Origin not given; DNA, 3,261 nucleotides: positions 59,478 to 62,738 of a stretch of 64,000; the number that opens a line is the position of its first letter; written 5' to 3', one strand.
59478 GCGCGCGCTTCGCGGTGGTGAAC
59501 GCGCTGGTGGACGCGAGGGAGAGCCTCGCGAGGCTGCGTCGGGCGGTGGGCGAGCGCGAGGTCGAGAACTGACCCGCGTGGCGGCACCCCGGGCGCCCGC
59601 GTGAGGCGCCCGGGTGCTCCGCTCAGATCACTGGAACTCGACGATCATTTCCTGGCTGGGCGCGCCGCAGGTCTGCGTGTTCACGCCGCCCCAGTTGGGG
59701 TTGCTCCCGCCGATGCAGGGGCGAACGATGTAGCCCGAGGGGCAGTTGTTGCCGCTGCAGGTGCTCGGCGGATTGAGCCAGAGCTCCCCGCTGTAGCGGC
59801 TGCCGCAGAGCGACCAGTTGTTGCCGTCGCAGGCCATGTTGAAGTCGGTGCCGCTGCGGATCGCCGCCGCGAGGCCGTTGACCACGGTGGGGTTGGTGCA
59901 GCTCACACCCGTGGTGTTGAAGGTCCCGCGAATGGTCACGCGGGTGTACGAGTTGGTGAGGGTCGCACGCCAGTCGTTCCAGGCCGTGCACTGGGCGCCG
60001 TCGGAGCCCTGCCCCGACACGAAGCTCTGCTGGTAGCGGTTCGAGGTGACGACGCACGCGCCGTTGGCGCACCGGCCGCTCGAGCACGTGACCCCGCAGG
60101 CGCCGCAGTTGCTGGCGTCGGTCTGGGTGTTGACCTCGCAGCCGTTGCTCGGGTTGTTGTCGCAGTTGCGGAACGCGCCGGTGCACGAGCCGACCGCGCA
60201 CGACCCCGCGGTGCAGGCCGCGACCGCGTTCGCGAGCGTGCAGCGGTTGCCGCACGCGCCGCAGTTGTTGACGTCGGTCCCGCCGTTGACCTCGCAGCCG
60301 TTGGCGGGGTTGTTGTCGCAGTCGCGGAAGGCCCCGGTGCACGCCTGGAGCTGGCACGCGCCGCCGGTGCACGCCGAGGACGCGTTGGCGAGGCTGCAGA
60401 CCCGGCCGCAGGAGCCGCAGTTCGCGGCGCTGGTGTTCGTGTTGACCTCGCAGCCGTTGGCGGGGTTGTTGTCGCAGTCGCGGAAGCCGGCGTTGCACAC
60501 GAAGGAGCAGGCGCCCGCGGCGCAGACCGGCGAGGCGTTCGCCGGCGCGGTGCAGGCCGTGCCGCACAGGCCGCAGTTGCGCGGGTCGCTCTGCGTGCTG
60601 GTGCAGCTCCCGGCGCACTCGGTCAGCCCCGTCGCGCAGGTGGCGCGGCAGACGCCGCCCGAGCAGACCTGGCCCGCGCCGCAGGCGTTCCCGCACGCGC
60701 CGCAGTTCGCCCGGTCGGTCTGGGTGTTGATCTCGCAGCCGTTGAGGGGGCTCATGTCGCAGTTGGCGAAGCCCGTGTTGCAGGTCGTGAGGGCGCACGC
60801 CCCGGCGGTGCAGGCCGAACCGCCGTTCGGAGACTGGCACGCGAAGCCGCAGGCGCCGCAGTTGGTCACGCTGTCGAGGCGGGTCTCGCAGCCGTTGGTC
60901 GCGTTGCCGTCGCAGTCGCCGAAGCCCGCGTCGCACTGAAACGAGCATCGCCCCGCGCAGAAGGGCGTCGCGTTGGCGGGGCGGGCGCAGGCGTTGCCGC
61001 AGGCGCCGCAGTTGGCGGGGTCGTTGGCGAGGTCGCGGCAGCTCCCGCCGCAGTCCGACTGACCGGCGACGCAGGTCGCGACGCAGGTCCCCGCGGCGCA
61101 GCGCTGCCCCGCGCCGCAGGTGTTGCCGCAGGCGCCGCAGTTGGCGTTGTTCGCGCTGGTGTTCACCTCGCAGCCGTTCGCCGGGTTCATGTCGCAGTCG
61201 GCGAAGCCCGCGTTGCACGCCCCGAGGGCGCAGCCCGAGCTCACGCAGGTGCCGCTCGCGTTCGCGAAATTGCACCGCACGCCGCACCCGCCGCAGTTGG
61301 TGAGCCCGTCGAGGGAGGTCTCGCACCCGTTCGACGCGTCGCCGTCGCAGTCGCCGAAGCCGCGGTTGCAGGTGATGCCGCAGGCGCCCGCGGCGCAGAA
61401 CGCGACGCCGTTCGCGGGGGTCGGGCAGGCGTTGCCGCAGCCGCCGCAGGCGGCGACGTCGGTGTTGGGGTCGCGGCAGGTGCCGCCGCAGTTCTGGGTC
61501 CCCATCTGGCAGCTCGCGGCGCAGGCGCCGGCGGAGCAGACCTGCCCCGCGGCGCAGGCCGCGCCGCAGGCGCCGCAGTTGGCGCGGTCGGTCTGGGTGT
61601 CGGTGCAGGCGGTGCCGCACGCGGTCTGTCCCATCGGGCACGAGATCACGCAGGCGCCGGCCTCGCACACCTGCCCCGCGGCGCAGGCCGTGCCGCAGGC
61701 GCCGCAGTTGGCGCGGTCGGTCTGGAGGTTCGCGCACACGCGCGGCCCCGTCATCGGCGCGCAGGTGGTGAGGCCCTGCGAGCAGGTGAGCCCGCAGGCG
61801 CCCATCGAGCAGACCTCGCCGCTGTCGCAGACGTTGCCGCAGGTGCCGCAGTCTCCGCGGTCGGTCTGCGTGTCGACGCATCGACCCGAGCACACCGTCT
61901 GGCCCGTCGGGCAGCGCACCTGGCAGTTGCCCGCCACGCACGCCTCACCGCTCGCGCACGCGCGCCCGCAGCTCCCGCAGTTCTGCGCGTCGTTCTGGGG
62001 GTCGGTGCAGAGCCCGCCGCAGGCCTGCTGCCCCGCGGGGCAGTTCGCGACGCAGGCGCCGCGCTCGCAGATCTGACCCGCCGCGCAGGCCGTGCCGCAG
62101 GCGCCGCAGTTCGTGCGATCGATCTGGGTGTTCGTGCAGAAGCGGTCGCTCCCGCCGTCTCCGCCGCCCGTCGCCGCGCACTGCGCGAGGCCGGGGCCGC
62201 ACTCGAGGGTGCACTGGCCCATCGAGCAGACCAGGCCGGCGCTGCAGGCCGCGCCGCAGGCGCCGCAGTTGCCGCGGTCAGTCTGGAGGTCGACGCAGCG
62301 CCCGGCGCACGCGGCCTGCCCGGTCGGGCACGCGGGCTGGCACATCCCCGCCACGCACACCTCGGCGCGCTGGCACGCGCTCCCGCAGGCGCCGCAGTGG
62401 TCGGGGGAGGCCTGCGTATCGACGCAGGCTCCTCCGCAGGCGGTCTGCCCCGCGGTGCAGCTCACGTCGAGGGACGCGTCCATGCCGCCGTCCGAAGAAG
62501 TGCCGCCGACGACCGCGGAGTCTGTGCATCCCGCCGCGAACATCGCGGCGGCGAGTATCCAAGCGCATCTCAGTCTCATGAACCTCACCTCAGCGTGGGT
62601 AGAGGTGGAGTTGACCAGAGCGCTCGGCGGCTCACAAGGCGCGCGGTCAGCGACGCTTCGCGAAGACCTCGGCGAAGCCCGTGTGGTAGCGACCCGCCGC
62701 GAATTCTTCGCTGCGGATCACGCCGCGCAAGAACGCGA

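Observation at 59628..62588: Fourth cysteine-rich paralog interleaves two repeat grammars and has a different C-terminal domain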

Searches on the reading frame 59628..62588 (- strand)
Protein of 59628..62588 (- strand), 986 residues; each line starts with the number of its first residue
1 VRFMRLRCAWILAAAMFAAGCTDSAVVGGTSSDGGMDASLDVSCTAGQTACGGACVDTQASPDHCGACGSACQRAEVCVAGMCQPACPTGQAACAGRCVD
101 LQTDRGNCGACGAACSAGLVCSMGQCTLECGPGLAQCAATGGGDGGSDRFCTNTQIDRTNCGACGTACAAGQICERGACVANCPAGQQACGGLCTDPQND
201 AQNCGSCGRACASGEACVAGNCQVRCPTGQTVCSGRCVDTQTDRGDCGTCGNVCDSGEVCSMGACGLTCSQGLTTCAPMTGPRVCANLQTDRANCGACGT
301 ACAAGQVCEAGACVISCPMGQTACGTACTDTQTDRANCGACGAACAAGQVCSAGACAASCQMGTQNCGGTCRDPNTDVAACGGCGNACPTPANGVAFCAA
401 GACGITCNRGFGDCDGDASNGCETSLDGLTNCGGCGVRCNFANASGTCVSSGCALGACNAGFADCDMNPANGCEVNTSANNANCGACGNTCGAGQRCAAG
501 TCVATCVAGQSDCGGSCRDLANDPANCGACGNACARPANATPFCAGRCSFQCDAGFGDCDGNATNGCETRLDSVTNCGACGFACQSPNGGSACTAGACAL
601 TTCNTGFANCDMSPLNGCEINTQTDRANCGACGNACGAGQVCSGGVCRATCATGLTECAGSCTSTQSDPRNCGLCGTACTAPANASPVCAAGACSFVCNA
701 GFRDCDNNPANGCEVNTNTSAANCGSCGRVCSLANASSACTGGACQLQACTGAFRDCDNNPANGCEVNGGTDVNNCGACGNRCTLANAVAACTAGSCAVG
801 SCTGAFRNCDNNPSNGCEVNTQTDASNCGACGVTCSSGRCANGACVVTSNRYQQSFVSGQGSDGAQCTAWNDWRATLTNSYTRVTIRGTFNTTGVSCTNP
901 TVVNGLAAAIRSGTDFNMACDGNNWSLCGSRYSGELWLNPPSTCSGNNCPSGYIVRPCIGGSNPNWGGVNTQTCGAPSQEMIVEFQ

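Call 3: search_protein_families(library=pfam, proteins=[window:59628-62588:-], max_evalue=1)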
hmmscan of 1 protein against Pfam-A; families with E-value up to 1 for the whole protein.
window:59628-62588:- (986 aa): 1 family
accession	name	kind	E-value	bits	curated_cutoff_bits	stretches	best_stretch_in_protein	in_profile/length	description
PF04885.19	Stig1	-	4e-48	162.3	24.1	12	220-266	37-83/85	Stigma-specific STIG1-like protein family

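Call 4: search_protein_families(library=ncbifam, proteins=[window:59628-62588:-], max_evalue=1)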
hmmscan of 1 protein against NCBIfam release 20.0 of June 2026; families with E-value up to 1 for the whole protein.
window:59628-62588:- (986 aa): 2 families
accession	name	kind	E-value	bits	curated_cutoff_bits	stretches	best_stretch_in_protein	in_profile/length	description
NF041328.1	C_rich_MXAN6577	subfamily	1.8e-107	355.5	100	8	142-265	23-144/145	MXAN_6577-like cysteine-rich protein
NF038330.1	adhesin_SclA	exception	0.0026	17.4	400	2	161-273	119-250/405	LPXTG-anchored collagen-like adhesin Scl1/SclA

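Call 17: find_encoding_contigs(protein=window:59628-62588:-, flank=10000, max_places=6)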
Protein window:59628-62588:- (986 aa): no gene with exactly this product is on record in the collection.

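Call 62: list_cluster_members(proteins=[P0048, window:59628-62588:-, window:47154-49319:+])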
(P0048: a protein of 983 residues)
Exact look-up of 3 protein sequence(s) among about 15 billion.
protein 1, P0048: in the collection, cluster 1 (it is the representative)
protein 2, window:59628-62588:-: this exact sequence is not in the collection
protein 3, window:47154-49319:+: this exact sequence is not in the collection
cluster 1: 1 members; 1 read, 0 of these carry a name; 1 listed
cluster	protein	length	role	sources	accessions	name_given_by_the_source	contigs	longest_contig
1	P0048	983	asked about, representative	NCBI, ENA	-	-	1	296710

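Call 64: find_homologous_proteins(query=window:59628-62588:-, max_evalue=1e-20)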
Query window:59628-62588:- (986 aa): 5538 proteins with E <= 1e-20 among 8000 candidates; the best 120 are listed.
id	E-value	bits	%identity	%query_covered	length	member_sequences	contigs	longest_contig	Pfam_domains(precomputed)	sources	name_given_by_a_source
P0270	0.0e+0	1651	79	99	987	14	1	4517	PF04885.20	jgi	jgi:Stigma-specific protein, Stig1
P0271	0.0e+0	1368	66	100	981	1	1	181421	PF04885.20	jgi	-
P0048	0.0e+0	1343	66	100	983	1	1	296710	PF04885.20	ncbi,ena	-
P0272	0.0e+0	1316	64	95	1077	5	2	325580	PF04885.20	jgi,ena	-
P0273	0.0e+0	1240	41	88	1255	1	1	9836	-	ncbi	-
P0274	0.0e+0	1237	41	88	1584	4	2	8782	PF04885.20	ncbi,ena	-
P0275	0.0e+0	1169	43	86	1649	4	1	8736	PF04885.20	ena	-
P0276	0.0e+0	1142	44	88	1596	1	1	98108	PF04885.20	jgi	-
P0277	0.0e+0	1079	58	87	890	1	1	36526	PF04885.20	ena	-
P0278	0.0e+0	1075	43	67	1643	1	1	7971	-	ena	-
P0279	0.0e+0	1074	40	81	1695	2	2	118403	PF04885.20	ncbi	-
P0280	0.0e+0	1018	43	87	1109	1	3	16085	PF04885.20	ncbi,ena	-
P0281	5.9e-286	970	40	81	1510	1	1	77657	-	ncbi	ncbi:MAG: hypothetical protein R3B70_17755 [Polyangiaceae bacterium]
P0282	5.4e-282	957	41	83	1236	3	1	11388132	-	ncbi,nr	ncbi:hypothetical protein [Chondromyces crocatus]|nr:hypothetical protein [Chondromyces crocatus]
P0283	6.1e-275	933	40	85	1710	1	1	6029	-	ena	-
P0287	1.2e-268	912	42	83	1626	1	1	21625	PF04885.20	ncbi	-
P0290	2.7e-265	901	45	79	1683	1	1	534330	PF04885.20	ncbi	ncbi:MAG: hypothetical protein U0324_10515 [Polyangiales bacterium]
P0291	4.3e-262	891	41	80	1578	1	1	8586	PF04885.20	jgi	jgi:hypothetical protein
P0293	1.8e-249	849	48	76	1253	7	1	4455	PF04885.20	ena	-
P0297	4.2e-243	828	48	55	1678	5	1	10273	PF01839.30,PF13517.13,PF04885.20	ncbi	-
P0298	2.3e-240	819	43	68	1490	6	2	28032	PF00147.24,PF04885.20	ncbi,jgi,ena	jgi:hypothetical protein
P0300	7.4e-240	817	44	88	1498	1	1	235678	PF00147.24,PF04885.20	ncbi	ncbi:MAG: fibrinogen-like YCDxxxxGGGW domain-containing protein [Polyangiales bacterium]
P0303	3.6e-236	805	41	69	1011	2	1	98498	PF04885.20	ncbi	-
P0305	4.8e-235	801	40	81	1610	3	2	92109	PF04885.20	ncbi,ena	-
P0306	6.9e-235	801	41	81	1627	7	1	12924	PF04885.20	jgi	jgi:hypothetical protein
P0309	4.3e-227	775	42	79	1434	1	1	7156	PF04885.20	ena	-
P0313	4.6e-225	768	43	70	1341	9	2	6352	PF04885.20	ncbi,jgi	jgi:hypothetical protein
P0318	5.6e-220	751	37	81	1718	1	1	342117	PF04885.20,PF24684.2,PF01436.28,PF25021.2,PF06739.18,PF08450.19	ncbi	-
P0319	6.2e-220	751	40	78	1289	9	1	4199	PF04885.20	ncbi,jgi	-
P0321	1.3e-218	747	41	67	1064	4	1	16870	PF04885.20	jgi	jgi:hypothetical protein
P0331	8.3e-211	721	42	67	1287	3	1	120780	PF21722.5,PF04885.20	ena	-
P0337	1.2e-206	707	41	82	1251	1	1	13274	PF04885.20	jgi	jgi:hypothetical protein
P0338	4.8e-206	705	43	80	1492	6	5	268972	PF04885.20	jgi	jgi:hypothetical protein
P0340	4.9e-204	698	43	99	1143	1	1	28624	PF00147.24,PF04885.20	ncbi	-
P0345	2.0e-201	690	43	75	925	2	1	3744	PF04885.20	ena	-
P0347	1.4e-199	684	43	78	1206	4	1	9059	PF04885.20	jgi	-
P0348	1.9e-199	683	41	79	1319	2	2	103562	PF04885.20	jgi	jgi:hypothetical protein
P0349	1.2e-198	681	42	80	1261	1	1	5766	PF04885.20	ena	-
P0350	5.5e-198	678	47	67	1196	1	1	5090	PF00147.24,PF04885.20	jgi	jgi:Fibrinogen beta and gamma chains, C-terminal globular domain/Stigma-specific protein, Stig1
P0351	3.4e-197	676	48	71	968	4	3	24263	PF04885.20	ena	-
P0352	3.9e-197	676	41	78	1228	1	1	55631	PF04885.20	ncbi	ncbi:MAG: hypothetical protein R3A48_27180 [Polyangiales bacterium]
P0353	1.0e-196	674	43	79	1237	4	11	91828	PF04885.20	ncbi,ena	-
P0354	1.3e-196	674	35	79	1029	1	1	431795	PF04885.20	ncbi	-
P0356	7.7e-194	665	45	79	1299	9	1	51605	PF04885.20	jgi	jgi:hypothetical protein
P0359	2.1e-193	663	44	71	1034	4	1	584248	PF04885.20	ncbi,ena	ncbi:MAG: MXAN_6577-like cysteine-rich protein [Polyangiales bacterium]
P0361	2.5e-192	660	49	67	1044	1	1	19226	PF04885.20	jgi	jgi:hypothetical protein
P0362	1.6e-191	657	38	78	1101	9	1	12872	PF04885.20,PF21671.3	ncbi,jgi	jgi:hypothetical protein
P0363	2.3e-191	656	44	82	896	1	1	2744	PF04885.20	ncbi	ncbi:MAG: hypothetical protein WCJ30_13655, partial [Deltaproteobacteria bacterium]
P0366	4.3e-190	652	45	52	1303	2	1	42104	PF04885.20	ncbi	ncbi:MAG: hypothetical protein U0326_43040 [Polyangiales bacterium]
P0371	8.9e-187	641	43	79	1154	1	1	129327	PF04885.20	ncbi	ncbi:MAG: hypothetical protein R3A52_16040 [Polyangiales bacterium]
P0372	2.6e-186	640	43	70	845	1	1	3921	PF04885.20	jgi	jgi:hypothetical protein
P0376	7.6e-185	635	38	76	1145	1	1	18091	PF04885.20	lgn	-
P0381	1.3e-181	624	45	81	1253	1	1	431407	PF04885.20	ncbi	-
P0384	6.3e-181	622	46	80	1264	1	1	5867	PF04885.20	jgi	jgi:hypothetical protein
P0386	3.1e-180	620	46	56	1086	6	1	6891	PF04885.20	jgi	jgi:streptogramin lyase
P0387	3.9e-180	619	44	71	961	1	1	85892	PF04885.20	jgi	-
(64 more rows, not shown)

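Call 73: search_protein_families(library=padloc, proteins=[window:59628-62588:-], max_evalue=0.01)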
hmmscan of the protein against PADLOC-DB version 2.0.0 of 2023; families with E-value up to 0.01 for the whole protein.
window:59628-62588:- (986 aa): 0 families

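Call 74: search_protein_families(library=phrogs, proteins=[window:59628-62588:-], max_evalue=0.01)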
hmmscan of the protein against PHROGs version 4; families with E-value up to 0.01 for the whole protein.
window:59628-62588:- (986 aa): 0 families

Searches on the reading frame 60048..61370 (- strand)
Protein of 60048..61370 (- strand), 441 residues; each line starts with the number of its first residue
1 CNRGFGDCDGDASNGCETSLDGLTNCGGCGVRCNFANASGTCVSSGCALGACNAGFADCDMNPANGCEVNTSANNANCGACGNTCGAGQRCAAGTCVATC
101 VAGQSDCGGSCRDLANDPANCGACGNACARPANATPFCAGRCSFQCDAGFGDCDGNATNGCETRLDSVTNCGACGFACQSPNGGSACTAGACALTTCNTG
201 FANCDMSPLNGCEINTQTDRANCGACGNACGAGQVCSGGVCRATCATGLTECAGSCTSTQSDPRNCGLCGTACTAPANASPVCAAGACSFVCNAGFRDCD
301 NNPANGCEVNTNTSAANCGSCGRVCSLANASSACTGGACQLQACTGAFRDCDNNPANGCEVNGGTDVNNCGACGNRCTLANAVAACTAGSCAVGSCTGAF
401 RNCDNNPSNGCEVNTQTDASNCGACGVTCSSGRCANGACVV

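Call 9: search_protein_families(library=pfam, proteins=[window:60048-61370:-], max_evalue=10)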
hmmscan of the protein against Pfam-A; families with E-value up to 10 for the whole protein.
seq(441 aa): 1 family
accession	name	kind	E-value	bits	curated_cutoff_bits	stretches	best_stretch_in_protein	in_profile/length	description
PF04885.19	Stig1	-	1.3e-09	38.8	24.1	5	239-290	37-84/85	Stigma-specific STIG1-like protein family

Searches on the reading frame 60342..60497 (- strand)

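Call 9: search_protein_families(library=pfam, proteins=[window:60342-60497:-], max_evalue=10)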
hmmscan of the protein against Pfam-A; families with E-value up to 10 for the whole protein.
seq(52 aa): 1 family
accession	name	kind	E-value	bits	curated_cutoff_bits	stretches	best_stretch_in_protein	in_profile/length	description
PF04885.19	Stig1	-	0.36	11.8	24.1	1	14-49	51-83/85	Stigma-specific STIG1-like protein family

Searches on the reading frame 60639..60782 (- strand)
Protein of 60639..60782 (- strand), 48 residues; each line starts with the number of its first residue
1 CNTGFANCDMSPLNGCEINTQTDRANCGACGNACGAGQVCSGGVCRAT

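Call 9: search_protein_families(library=pfam, proteins=[window:60639-60782:-], max_evalue=10)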
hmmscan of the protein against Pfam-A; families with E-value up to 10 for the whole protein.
seq(48 aa): 2 families
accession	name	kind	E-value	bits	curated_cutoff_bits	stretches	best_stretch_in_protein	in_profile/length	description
PF04885.19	Stig1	-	0.0011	19.8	24.1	1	14-46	51-83/85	Stigma-specific STIG1-like protein family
PF19494.5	DUF6029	-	5.8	5.9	27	1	36-47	512-523/538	Family of unknown function (DUF6029)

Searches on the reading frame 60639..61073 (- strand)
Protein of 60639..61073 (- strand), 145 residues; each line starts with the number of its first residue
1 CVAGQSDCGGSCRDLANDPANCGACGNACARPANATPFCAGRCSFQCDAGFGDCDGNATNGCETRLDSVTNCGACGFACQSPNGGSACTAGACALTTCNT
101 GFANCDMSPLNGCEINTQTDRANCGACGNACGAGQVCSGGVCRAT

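Call 39: find_homologous_proteins(query=window:60639-61073:-, max_evalue=0.00001)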
Query seq(145 aa) (145 aa): 98 proteins with E <= 0.00001 among 322 candidates.
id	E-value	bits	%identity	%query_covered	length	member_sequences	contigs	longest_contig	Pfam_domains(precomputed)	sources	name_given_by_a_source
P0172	1.4e-44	170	48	99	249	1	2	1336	PF04885.20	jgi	jgi:hypothetical protein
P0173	8.2e-36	141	36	98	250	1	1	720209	PF04885.20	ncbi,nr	ncbi:MAG: hypothetical protein JNK72_11880 [Myxococcales bacterium]|nr:hypothetical protein [Myxococ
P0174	5.0e-33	132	46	99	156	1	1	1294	-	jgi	jgi:hypothetical protein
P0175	3.0e-32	130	50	99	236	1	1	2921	-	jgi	-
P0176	1.6e-31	127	38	96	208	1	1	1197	-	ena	-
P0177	6.5e-29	119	49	85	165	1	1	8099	-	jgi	jgi:hypothetical protein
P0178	7.0e-29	119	52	60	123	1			-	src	-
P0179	1.1e-28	118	47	83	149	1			-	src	-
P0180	2.3e-28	117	43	91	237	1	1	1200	PF04885.20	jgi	jgi:hypothetical protein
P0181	6.5e-28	116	45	99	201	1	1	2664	-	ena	-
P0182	6.8e-28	116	53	53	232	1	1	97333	-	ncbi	ncbi:MAG: hypothetical protein R3A52_20110 [Polyangiales bacterium]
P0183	1.1e-27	115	48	70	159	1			PF04885.20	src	-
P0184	5.0e-27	113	55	59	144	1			-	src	-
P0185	9.5e-27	112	53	78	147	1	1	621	PF04885.20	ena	-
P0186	4.6e-26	110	47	90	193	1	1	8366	PF04885.20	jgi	jgi:hypothetical protein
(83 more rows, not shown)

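Call 45: predict_structure(alignment_id=A2)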
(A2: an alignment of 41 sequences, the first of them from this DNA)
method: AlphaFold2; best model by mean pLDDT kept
length: 145 residues; sequences in the alignment: 41
mean_pLDDT: 96.9   pTM: 0.74
mean pLDDT of the five models: 96.9, 96.8, 96.6, 96.5, 96.5
residues with pLDDT >= 90: 143; 70-90: 2; 50-70: 0; < 50: 0
segments of 3 or more residues with pLDDT < 50: none
pLDDT, mean of each block of 10 residues (from residue 1): 97 98 98 97 97 95 97 97 96 97 94 97 98 98 97
secondary structure, 60 per line:
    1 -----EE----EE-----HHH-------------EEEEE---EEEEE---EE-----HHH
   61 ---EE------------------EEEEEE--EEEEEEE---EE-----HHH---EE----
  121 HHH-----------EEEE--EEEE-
elements in order: E35-39 E43-47 E84-89 E92-98 E135-138 E141-144

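Call 47: search_solved_structures(query=A2, max_evalue=1, show_alignments=2)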
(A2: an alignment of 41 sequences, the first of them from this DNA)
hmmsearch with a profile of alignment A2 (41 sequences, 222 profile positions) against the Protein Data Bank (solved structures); distinct sequences matched with E-value up to 1: 0.

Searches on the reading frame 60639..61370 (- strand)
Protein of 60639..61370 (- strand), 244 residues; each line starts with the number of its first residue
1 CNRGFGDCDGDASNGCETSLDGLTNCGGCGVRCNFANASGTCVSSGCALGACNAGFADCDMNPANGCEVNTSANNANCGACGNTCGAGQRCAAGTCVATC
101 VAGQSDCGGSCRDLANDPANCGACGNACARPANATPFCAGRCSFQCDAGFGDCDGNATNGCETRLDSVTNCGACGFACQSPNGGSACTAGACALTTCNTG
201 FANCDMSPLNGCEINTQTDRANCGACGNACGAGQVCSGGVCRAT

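Call 54: search_protein_families(library=ncbifam, proteins=[window:60639-61370:-], max_evalue=0.01)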
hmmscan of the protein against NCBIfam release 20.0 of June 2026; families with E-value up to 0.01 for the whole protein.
seq(244 aa): 1 family
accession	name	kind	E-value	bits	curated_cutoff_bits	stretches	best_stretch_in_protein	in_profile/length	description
NF041328.1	C_rich_MXAN6577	subfamily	2.2e-22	79.5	100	2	67-193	31-145/145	MXAN_6577-like cysteine-rich protein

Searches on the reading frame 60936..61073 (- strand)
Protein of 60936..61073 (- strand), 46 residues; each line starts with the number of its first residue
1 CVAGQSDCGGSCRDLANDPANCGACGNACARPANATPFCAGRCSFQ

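Call 9: search_protein_families(library=pfam, proteins=[window:60936-61073:-], max_evalue=10)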
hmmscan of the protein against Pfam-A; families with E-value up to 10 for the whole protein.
seq(46 aa): 1 family
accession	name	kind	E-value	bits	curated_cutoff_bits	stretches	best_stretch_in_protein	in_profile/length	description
PF04885.19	Stig1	-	9.8e-05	23.2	24.1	1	1-44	43-83/85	Stigma-specific STIG1-like protein family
